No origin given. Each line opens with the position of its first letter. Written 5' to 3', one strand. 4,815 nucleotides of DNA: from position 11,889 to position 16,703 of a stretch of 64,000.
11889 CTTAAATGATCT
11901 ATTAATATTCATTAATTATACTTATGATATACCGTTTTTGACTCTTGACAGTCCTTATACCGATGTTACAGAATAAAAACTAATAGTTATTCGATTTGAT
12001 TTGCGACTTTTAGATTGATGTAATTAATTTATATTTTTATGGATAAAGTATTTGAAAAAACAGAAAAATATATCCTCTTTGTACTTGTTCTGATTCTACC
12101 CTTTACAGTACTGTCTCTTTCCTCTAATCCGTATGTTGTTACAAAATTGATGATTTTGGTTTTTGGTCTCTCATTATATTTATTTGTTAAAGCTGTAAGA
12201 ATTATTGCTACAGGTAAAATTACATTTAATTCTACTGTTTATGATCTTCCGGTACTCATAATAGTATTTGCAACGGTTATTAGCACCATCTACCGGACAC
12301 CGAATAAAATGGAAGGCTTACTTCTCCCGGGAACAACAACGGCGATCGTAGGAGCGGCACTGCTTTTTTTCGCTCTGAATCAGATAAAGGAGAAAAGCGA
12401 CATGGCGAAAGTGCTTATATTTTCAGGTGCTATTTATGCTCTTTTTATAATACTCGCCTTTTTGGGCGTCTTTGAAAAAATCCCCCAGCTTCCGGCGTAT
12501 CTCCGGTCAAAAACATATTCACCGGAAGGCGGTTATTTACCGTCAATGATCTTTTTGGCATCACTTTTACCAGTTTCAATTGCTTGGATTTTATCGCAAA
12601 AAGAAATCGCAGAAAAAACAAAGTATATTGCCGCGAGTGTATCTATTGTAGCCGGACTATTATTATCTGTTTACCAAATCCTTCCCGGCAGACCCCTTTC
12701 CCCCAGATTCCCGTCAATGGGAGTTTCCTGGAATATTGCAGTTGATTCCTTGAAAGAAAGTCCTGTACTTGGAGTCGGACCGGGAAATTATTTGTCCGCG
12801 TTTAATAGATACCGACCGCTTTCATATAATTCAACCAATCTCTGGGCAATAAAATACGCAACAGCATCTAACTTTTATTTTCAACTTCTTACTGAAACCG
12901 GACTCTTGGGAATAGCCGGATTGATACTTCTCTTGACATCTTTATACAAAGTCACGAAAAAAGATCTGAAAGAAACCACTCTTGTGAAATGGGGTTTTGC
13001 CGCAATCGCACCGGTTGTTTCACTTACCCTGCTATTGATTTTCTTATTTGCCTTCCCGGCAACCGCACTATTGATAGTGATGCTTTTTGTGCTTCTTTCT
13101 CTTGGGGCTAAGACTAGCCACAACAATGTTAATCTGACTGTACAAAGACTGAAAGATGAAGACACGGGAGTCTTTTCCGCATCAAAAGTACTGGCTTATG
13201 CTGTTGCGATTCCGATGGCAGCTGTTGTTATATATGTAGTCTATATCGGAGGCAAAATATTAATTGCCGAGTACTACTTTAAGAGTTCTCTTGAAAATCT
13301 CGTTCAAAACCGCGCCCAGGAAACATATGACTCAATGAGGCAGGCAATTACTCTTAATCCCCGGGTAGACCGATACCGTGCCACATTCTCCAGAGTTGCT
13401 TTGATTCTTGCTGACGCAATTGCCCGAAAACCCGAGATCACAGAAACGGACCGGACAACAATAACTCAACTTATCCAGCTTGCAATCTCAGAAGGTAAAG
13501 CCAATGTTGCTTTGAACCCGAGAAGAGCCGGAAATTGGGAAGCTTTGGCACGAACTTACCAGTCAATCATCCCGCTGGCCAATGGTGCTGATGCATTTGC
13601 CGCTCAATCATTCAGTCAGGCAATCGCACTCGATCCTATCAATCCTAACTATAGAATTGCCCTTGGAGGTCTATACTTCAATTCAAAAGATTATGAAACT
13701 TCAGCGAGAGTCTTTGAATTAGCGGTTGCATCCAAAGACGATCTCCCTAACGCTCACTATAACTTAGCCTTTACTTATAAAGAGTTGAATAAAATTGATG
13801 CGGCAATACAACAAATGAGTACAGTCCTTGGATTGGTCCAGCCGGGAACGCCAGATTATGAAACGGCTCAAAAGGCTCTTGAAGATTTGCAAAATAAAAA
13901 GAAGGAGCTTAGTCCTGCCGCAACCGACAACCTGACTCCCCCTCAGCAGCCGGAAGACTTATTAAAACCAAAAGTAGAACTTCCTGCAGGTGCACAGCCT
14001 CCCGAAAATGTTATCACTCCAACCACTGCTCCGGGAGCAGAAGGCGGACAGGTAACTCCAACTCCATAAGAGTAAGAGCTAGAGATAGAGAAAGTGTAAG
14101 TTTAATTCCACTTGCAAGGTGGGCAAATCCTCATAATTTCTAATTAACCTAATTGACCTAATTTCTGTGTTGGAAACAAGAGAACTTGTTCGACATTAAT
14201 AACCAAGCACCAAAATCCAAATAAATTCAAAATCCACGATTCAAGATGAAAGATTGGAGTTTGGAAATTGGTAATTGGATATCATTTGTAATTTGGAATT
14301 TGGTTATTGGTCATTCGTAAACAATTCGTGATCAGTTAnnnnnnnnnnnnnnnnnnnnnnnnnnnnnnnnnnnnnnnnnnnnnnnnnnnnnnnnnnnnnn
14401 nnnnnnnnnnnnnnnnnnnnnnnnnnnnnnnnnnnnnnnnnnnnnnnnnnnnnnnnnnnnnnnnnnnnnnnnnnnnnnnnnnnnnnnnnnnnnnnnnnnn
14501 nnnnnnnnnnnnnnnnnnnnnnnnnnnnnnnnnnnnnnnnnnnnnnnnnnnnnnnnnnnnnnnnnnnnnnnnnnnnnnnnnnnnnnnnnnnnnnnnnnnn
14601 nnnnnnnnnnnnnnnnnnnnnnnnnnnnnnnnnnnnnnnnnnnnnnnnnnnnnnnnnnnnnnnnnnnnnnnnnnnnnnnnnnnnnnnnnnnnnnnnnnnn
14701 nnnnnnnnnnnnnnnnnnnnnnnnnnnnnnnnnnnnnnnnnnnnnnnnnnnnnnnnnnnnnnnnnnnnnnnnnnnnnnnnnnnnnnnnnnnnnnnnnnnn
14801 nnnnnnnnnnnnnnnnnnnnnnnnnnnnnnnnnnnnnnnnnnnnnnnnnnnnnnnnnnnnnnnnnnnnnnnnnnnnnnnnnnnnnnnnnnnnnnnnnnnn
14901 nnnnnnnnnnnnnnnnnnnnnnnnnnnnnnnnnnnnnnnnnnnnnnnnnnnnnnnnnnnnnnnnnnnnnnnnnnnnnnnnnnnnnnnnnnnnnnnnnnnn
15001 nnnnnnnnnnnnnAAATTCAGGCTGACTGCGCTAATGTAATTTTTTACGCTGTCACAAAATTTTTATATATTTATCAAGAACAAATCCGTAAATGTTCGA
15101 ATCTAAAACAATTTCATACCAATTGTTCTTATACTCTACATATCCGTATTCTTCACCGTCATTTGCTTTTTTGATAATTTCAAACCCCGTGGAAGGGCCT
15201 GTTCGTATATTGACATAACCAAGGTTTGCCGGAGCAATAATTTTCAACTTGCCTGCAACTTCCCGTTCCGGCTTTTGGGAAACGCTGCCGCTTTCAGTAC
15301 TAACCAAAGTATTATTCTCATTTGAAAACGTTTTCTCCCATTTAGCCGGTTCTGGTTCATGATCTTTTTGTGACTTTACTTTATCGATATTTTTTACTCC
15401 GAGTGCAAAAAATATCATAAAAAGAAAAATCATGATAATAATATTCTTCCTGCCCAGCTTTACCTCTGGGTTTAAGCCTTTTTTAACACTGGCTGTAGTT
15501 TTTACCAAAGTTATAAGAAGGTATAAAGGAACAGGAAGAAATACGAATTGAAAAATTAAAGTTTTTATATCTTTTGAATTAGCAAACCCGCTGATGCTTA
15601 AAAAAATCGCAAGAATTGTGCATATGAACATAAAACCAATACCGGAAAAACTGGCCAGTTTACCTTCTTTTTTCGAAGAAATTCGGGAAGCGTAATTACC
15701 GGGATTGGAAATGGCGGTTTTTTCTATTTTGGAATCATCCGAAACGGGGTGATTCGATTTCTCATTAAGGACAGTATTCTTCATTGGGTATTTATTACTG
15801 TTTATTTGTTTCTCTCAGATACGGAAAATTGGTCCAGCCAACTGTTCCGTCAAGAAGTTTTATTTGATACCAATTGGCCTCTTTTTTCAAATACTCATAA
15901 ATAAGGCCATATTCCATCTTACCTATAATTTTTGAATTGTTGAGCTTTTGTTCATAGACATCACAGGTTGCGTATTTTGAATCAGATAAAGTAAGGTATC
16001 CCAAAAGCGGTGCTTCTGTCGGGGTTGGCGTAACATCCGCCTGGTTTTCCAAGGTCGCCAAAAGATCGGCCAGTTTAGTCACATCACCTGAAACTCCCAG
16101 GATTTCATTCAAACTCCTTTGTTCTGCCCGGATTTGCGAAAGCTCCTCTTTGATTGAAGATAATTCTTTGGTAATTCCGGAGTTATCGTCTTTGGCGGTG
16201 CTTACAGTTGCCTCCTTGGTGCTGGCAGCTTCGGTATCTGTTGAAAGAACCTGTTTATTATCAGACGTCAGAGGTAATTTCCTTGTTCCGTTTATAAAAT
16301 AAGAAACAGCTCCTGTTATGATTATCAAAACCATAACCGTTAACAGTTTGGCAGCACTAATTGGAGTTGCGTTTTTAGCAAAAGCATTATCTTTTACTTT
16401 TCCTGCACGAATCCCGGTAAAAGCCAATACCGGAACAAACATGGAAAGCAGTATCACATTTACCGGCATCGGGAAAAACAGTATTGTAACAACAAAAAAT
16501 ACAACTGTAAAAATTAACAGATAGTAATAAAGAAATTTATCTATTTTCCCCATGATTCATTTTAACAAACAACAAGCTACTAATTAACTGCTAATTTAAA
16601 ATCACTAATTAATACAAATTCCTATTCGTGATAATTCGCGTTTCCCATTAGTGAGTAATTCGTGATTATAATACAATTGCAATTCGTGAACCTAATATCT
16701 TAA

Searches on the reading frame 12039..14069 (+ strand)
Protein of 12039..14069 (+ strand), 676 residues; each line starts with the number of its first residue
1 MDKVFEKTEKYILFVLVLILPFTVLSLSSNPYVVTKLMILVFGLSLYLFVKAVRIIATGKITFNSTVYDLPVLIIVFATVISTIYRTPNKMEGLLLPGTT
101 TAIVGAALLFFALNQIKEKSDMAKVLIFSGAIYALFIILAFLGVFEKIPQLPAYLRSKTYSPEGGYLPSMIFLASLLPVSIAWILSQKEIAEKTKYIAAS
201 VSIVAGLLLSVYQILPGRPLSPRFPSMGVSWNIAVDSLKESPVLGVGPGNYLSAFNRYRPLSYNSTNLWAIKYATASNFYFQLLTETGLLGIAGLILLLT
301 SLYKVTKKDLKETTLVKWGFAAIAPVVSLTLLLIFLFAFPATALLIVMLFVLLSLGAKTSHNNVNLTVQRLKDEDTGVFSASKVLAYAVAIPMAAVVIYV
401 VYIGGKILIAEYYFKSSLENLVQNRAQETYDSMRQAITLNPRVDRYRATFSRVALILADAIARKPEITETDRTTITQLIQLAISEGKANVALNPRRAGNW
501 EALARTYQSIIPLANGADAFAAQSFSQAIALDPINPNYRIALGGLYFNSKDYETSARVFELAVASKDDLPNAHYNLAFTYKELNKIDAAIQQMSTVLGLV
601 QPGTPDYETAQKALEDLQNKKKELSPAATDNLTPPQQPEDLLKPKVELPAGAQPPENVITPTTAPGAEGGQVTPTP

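Call 45: search_protein_families(library=pfam, proteins=[window:12039-14069:+], max_evalue=0.0001)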
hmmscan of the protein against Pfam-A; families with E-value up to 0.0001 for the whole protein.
window:12039-14069:+ (676 aa): 7 families
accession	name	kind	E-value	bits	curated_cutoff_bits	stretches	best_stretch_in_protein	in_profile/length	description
PF13431.12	TPR_17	-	2.5e-07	30.9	24.4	0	567-591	10-34/34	Tetratricopeptide repeat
PF14559.12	TPR_19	-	8.8e-07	29.6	25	0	550-611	5-65/68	Tetratricopeptide repeat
PF23914.1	TPR_CcmH_CycH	-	2.1e-06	28.1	42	0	492-606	45-157/158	Cytochrome c-type biogenesis protein H TPR domain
PF13414.12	TPR_11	-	3.3e-06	27.1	26.8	0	545-583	3-41/42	TPR repeat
PF04932.20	Wzy_C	-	6.2e-06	26.5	31.7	1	229-295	86-148/149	O-Antigen ligase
PF07719.23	TPR_2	-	8.1e-06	26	27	0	571-596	2-27/34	Tetratricopeptide repeat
PF13181.12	TPR_8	-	9.7e-05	22.7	25.7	0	571-597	2-28/34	Tetratricopeptide repeat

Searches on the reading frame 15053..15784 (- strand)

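Call 45: search_protein_families(library=pfam, proteins=[window:15053-15784:-], max_evalue=0.0001)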
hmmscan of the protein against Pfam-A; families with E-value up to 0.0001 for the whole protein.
window:15053-15784:- (243 aa): 1 family
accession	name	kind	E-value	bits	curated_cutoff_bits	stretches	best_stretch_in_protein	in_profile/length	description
PF08239.17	SH3_3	-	5.3e-08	33.4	27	1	190-241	2-54/54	Bacterial SH3 domain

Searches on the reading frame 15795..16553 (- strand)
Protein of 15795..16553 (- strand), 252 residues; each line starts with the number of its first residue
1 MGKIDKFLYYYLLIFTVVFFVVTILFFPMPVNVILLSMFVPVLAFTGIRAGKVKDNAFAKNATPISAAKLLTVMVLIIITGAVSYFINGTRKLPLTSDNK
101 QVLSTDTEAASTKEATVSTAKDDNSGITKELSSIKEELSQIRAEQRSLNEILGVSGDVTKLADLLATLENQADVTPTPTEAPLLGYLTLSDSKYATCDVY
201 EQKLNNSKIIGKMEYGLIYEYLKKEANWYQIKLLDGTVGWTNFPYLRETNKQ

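Call 16: search_protein_families(library=pfam, proteins=[window:15795-16553:-])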
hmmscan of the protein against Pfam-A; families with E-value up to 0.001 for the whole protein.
window:15795-16553:- (252 aa): 1 family
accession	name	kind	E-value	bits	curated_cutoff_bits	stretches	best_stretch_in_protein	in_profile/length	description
PF08239.17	SH3_3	-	5.5e-06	26.9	27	1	199-240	5-47/54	Bacterial SH3 domain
